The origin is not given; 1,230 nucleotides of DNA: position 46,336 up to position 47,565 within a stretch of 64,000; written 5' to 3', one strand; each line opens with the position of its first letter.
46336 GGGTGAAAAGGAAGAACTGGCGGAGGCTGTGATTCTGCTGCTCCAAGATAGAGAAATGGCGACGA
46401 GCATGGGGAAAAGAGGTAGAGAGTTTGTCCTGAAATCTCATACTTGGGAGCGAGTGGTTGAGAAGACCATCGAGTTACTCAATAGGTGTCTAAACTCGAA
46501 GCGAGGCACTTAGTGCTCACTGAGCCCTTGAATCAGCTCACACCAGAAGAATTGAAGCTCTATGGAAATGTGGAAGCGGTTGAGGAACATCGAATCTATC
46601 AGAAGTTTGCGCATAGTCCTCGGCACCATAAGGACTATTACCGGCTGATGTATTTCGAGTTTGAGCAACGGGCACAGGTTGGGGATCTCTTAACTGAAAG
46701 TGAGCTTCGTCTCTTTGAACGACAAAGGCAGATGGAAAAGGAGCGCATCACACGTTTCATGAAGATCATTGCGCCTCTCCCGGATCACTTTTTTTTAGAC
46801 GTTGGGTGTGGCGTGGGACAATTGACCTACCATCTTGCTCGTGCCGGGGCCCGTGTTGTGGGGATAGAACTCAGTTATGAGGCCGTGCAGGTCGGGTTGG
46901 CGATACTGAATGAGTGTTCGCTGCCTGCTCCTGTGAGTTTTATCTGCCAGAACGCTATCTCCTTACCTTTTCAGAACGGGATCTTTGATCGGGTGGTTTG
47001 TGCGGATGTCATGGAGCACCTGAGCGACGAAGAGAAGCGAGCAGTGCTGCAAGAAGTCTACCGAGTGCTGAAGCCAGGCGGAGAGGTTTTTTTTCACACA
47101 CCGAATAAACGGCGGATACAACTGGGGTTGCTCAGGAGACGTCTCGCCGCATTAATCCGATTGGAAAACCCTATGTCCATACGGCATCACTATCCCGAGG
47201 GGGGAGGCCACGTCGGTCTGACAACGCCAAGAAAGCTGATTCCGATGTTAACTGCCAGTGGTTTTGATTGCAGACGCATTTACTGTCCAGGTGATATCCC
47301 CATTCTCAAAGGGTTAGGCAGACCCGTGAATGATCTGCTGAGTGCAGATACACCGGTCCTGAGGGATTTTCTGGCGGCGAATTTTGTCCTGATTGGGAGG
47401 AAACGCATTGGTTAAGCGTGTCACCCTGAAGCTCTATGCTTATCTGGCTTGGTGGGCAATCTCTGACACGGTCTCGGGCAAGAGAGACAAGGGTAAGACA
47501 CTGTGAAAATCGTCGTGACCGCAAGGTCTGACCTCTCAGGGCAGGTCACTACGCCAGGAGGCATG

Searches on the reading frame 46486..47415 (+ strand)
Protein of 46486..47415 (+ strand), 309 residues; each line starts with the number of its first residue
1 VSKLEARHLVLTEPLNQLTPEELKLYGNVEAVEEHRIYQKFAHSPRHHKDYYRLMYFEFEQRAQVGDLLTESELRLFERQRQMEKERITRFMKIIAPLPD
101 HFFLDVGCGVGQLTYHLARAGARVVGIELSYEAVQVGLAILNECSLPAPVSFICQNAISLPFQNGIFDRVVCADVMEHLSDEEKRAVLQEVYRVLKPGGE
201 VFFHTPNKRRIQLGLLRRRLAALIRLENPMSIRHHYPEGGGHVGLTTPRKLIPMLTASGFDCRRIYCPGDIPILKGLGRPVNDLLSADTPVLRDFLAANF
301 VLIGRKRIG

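Call 47: search_protein_families(library=pfam, proteins=[window:46486-47415:+], max_evalue=0.01)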
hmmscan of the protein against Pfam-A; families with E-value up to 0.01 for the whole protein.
window:46486-47415:+ (309 aa): 19 families
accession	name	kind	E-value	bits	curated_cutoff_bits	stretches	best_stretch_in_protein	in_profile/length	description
PF13649.12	Methyltransf_25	-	4.4e-23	82.2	27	1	104-199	2-97/97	Methyltransferase domain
PF08241.18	Methyltransf_11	-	5.3e-23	81.9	21.2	1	104-203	1-95/95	Methyltransferase domain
PF13489.12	Methyltransf_23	-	7.1e-17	62.1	27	1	98-262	21-161/164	Methyltransferase domain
PF13847.12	Methyltransf_31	-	8.2e-17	61.7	27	1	103-216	7-114/145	Methyltransferase domain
PF08242.18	Methyltransf_12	-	5e-16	59.7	30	1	104-200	1-97/98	Methyltransferase domain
PF01209.24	Ubie_methyltran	-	7.1e-14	52.1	20.1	1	90-202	38-150/233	ubiE/COQ5 methyltransferase family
PF02353.26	CMAS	-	8.5e-11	42.1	27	1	100-207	63-168/273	Mycolic acid cyclopropane synthetase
PF05401.17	NodS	-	1.6e-05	25.3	24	1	85-207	28-148/201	Nodulation protein S (NodS)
PF03141.22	Methyltransf_29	-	5.6e-05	22.3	23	1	103-203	121-217/506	Putative S-adenosyl-L-methionine-dependent methyltransferase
PF05175.20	MTS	-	0.00012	22.2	23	1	101-203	33-138/170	Methyltransferase small domain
PF01739.24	CheR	-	0.00033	20.6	27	1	151-202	121-172/195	CheR methyltransferase, SAM binding domain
PF07942.18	CARME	-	0.00035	20.4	27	1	106-148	64-106/268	Carnosine N-methyltransferase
PF02390.23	Methyltransf_4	-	0.00079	19.4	24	0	102-157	4-60/173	Putative methyltransferase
PF05724.17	TPMT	-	0.0013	18.9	26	0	88-203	26-153/218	Thiopurine S-methyltransferase (TPMT)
PF08003.17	Methyltransf_9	-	0.0014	18.1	23.8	1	89-201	105-215/315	Protein of unknown function (DUF1698)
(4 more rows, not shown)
